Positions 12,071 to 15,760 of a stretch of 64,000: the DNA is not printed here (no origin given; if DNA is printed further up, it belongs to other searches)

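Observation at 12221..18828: Isolated relic of an F-type type IV secretion mating-pair-stabilisation module (TraF-like, possible TraH-like, TraG-N-like) without the rest of a conjugation system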

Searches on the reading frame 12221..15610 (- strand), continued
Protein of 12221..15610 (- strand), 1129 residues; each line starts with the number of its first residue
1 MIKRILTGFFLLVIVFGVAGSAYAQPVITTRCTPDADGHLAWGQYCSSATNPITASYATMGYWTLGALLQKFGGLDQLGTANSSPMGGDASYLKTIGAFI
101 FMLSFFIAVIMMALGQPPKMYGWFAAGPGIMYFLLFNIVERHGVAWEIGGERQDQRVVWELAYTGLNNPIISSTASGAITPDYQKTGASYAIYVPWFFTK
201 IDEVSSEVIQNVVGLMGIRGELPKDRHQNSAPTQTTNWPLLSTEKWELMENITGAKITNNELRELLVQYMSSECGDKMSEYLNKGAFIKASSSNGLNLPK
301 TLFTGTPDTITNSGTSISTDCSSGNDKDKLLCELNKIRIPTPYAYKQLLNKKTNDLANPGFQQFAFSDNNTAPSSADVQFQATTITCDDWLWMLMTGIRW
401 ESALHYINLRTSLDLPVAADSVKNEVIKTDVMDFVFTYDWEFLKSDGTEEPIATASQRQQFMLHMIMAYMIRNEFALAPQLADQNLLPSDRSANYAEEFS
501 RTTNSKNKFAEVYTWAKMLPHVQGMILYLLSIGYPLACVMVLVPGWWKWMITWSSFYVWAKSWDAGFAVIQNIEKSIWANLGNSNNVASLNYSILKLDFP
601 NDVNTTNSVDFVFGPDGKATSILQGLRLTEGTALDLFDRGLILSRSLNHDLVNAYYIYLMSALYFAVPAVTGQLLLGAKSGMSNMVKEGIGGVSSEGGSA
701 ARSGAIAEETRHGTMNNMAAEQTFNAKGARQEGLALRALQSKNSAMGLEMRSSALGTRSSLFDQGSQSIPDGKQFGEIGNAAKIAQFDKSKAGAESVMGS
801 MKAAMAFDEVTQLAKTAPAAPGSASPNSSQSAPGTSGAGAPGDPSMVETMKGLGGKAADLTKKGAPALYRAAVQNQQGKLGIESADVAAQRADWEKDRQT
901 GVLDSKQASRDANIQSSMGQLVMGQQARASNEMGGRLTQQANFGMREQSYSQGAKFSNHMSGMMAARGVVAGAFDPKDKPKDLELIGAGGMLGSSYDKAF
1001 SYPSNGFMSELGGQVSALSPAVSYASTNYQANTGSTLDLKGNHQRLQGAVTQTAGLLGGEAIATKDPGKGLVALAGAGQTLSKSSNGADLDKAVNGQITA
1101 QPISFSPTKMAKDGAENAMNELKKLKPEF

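Call 71: get_annotated_region(hit=H97, flank=7000)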
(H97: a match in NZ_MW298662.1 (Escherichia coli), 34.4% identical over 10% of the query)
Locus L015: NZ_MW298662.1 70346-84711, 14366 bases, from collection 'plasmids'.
description: Escherichia coli strain T270A plasmid pT270A, complete sequence
organism: Escherichia coli (NCBI taxid 562)
taxonomy: Bacteria; Pseudomonadota; Gammaproteobacteria; Enterobacterales; Enterobacteriaceae; Escherichia; Escherichia coli
host: -; source: -; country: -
typing (MOB-suite, as given by PLSDB): conjugative; replicon rep_cluster_1506; relaxase MOBH; mating-pair formation MPF_F
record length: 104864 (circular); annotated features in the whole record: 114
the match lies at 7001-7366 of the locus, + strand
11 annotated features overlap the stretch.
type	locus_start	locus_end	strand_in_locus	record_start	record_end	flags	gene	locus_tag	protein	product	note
CDS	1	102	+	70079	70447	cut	-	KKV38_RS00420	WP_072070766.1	hypothetical protein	-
CDS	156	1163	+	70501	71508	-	-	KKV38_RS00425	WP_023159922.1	MoxR family ATPase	-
CDS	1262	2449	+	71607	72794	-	-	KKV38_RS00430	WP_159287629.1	DUF3150 domain-containing protein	-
CDS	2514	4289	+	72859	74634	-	-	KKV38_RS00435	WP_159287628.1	VWA domain-containing protein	-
CDS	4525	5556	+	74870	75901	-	traF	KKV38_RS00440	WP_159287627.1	conjugal transfer protein TraF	-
CDS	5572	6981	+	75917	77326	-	-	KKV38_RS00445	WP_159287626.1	conjugal transfer protein TraH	-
CDS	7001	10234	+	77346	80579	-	-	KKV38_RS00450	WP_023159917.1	conjugal transfer protein TraG N-terminal domain-containing protein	-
CDS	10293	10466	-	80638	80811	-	-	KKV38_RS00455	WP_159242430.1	hypothetical protein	-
CDS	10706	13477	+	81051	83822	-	traN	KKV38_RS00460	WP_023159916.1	conjugal transfer mating pair stabilization protein TraN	-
CDS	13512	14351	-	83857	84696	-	-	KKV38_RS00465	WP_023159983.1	hypothetical protein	-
CDS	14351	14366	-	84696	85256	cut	-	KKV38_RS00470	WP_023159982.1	FlhC family transcriptional regulator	GO:0045893 - positive regulation of DNA-templated transcription [Evidence IEA]; GO:1902208 - regulation of ...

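Call 72: get_annotated_region(hit=H99, flank=7000)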
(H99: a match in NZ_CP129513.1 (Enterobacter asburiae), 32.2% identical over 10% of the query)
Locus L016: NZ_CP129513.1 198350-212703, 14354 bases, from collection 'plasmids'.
description: Enterobacter asburiae strain MO13m20 plasmid p13MO13m20, complete sequence
organism: Enterobacter asburiae (NCBI taxid 61645)
taxonomy: Bacteria; Pseudomonadota; Gammaproteobacteria; Enterobacterales; Enterobacteriaceae; Enterobacter; Enterobacter asburiae
host: -; source: -; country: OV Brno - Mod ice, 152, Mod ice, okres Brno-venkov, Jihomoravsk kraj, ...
typing (MOB-suite, as given by PLSDB): non-mobilizable; replicon Col(VCM04); mating-pair formation MPF_T
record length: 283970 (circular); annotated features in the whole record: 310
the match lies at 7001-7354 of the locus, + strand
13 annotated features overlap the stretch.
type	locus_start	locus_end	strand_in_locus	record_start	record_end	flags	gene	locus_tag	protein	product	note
CDS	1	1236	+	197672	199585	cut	-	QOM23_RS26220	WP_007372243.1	VWA domain-containing protein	-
CDS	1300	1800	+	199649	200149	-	-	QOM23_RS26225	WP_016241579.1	hypothetical protein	-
CDS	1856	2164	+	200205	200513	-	-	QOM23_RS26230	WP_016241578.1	hypothetical protein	-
CDS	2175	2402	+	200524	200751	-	-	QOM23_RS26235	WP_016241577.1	hypothetical protein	-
CDS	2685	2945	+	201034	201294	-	-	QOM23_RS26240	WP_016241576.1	hypothetical protein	-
CDS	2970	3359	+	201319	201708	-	-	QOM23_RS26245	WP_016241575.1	hypothetical protein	-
CDS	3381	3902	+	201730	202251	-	-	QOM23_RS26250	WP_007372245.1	hypothetical protein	-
CDS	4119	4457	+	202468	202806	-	-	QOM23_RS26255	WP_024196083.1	hypothetical protein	-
CDS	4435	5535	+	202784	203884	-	traF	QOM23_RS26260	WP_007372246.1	conjugal transfer protein TraF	-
CDS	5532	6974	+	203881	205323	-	-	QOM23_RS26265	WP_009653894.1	conjugal transfer protein TraH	-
CDS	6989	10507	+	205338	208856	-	-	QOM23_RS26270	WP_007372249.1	conjugal transfer protein TraG N-terminal domain-containing protein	-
CDS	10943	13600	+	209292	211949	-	traN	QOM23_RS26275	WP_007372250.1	conjugal transfer mating pair stabilization protein TraN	-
CDS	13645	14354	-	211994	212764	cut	-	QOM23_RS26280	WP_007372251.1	hypothetical protein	-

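Call 73: get_annotated_region(hit=H103, flank=7000)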
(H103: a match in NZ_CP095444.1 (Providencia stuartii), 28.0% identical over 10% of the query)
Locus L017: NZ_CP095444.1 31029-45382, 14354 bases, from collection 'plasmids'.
description: Providencia stuartii strain CMC-4104 plasmid pLarge, complete sequence
organism: Providencia stuartii (NCBI taxid 588)
taxonomy: Bacteria; Pseudomonadota; Gammaproteobacteria; Enterobacterales; Morganellaceae; Providencia; Providencia stuartii
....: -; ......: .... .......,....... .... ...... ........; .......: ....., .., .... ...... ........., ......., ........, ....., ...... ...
typing (MOB-suite, as given by PLSDB): conjugative; relaxase MOBH; mating-pair formation MPF_T
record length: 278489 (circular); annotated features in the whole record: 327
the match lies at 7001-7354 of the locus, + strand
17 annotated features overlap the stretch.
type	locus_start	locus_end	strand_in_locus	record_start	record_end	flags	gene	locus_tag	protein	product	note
CDS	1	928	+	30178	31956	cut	-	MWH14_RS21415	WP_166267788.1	VWA domain-containing protein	-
CDS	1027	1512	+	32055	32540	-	-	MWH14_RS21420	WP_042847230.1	hypothetical protein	-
CDS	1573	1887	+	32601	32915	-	-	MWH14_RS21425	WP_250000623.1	hypothetical protein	-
CDS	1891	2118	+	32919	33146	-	-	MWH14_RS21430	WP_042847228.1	hypothetical protein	-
CDS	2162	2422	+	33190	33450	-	-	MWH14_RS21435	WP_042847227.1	hypothetical protein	-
CDS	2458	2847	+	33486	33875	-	-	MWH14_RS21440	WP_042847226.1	hypothetical protein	-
CDS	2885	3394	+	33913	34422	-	-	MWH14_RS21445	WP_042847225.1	hypothetical protein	-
CDS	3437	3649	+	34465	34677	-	-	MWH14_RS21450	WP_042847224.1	hypothetical protein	-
CDS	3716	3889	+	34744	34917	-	-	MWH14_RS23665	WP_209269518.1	hypothetical protein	-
CDS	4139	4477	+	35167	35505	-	-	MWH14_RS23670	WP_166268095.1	hypothetical protein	-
CDS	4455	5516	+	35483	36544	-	traF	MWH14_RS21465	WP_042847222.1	conjugal transfer protein TraF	-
CDS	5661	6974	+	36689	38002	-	-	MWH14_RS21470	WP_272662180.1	conjugal transfer protein TraH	-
CDS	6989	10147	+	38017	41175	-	-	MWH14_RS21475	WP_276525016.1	conjugal transfer protein TraG N-terminal domain-containing protein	-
CDS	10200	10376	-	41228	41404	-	-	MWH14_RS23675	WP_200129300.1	hypothetical protein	-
CDS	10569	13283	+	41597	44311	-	traN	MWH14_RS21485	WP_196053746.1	conjugal transfer mating pair stabilization protein TraN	-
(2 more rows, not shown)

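Call 83: list_cluster_members(proteins=[P0001, P0016, P0027, P0042, P0062, P0075, P0099, P0121, P0133, P0145])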
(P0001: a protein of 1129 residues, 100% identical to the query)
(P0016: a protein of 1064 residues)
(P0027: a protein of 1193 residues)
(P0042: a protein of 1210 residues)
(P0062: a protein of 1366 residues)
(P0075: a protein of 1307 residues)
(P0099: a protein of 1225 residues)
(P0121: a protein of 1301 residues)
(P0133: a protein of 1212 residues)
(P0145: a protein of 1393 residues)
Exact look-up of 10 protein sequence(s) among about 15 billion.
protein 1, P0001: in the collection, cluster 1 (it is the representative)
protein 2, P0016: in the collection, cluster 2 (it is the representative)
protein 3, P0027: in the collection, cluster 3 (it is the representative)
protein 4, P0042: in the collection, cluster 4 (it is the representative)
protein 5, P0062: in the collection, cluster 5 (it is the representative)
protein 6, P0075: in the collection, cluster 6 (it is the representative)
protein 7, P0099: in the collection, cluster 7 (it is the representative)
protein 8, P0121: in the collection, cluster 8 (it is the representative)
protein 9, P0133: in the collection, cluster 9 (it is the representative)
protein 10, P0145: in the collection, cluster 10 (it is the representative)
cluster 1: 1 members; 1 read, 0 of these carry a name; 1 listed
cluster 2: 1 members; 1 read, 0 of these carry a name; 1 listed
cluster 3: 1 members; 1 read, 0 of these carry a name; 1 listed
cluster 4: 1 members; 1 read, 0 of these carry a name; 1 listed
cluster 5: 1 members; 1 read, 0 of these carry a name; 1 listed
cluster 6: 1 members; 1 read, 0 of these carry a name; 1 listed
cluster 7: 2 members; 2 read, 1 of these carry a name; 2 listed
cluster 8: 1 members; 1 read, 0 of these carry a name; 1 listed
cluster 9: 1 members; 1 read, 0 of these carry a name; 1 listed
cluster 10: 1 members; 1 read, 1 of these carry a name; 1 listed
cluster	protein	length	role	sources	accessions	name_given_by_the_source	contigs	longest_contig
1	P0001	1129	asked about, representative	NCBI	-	-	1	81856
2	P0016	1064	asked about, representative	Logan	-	-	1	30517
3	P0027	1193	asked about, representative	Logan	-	-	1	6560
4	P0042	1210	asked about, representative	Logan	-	-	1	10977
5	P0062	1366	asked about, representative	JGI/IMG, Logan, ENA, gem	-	-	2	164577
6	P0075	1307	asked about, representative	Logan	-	-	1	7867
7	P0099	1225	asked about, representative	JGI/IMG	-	hypothetical protein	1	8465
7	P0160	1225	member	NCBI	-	-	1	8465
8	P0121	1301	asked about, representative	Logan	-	-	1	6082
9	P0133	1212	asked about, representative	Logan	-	-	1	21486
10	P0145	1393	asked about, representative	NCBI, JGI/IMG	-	hypothetical protein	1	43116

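Call 88: search_protein_families(library=pfam, alignment_id=A6, max_evalue=0.5)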
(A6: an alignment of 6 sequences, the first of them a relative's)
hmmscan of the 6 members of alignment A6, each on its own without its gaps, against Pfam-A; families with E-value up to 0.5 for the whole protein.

A. member 1, L013:16780-17667:+ (295 aa): 6 families
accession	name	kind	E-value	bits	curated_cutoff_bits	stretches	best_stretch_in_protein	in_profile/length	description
PF13728.12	TraF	-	2.6e-52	178.3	23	1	23-267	1-223/224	F plasmid transfer operon protein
PF13098.12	Thioredoxin_2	-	0.025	15.3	27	1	174-254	9-93/104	Thioredoxin-like domain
PF09673.15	TrbC_Ftype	-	0.043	14.3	24.2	1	221-247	58-84/111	Type-F conjugative transfer system pilin assembly protein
PF13905.12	Thioredoxin_8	-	0.1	13.4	27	0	211-239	59-87/94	Thioredoxin-like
PF09716.15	ETRAMP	-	0.38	11.2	29.1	1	3-53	12-52/81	Malarial early transcribed membrane protein (ETRAMP)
PF16122.10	40S_SA_C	-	0.42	12.4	25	0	25-84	1-53/95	40S ribosomal protein SA C-terminus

B. families by the number of members that match (of 6 scanned): 8 families
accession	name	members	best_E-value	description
PF13728.12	TraF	6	2e-69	F plasmid transfer operon protein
PF13098.12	Thioredoxin_2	2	0.02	Thioredoxin-like domain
PF00578.27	AhpC-TSA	2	0.03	AhpC/TSA family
PF09673.15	TrbC_Ftype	1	0.043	Type-F conjugative transfer system pilin assembly protein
PF05887.16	Trypan_PARP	1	0.065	Procyclic acidic repetitive protein (PARP)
PF13905.12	Thioredoxin_8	1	0.1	Thioredoxin-like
PF09716.15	ETRAMP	1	0.38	Malarial early transcribed membrane protein (ETRAMP)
PF16122.10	40S_SA_C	1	0.42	40S ribosomal protein SA C-terminus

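Call 90: find_encoding_contigs(protein=P0062, flank=10000, max_places=1)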
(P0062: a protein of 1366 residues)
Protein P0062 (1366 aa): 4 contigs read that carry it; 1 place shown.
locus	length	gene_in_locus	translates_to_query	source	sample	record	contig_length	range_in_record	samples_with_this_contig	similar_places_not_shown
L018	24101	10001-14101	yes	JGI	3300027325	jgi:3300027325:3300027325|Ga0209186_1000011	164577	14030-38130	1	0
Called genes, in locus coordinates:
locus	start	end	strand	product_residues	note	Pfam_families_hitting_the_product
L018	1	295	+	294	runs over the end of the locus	-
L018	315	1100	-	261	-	-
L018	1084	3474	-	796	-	-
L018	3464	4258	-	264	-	-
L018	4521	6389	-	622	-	-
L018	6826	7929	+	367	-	-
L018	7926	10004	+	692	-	-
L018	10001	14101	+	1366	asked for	-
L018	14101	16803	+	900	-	PF00226:DnaJ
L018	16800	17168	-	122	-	-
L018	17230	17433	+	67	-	PF02416:TatA_B_E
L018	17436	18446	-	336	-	PF13717:Zn_ribbon_4 (weak), PF12698:ABC2_membrane_3 (weak)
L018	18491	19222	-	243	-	PF08032:SpoU_sub_bind, PF00588:SpoU_methylase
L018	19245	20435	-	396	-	-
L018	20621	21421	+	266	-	PF02616:SMC_ScpA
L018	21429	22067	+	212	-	PF04079:SMC_ScpB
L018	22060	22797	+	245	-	PF13275:S4_2 (faint), PF01479:S4, PF00849:PseudoU_synth_2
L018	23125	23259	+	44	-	-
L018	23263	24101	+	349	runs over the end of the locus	PF02812:ELFV_dehydrog_N, PF00208:ELFV_dehydrog, PF00670:AdoHcyase_NAD (faint), PF00208:ELFV_dehydrog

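Call 91: find_encoding_contigs(protein=P0030, flank=10000, max_places=1)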
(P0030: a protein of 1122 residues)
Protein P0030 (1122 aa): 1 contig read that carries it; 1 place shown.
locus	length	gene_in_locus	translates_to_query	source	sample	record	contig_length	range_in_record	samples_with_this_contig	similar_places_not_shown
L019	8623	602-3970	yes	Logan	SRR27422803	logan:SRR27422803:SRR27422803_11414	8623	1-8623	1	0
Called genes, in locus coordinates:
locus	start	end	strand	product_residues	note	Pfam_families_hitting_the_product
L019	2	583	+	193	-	?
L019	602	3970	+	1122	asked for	-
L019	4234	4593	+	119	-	-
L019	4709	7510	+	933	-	PF11617:Cu-binding_MopE (faint)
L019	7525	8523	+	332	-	-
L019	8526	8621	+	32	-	?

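Call 92: find_encoding_contigs(protein=P0145, flank=10000, max_places=1)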
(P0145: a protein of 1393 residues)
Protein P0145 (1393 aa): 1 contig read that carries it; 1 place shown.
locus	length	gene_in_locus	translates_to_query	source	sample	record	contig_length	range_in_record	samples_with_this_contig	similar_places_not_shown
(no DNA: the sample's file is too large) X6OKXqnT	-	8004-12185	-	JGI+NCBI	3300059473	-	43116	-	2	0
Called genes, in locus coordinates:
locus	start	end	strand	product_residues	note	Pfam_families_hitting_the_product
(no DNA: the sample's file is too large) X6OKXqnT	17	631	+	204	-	PF00081:Sod_Fe_N, PF02777:Sod_Fe_C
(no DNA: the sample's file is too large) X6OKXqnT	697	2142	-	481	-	-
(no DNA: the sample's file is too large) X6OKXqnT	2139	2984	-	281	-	-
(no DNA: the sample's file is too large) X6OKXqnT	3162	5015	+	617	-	-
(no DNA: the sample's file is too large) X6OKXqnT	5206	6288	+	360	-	-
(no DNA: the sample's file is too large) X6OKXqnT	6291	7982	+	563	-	-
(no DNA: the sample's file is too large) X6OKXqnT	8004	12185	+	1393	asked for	-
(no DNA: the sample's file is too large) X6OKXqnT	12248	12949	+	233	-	PF01510:Amidase_2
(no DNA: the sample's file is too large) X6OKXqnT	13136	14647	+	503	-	-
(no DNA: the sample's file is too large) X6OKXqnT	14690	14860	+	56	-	-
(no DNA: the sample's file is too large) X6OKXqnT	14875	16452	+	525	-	-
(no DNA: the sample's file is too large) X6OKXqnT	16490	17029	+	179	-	-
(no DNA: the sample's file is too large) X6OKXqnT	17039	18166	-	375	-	-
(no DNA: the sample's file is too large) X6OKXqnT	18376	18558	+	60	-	PF02416:TatA_B_E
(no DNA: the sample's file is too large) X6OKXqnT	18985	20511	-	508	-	PF20154:LNT_N, PF00795:CN_hydrolase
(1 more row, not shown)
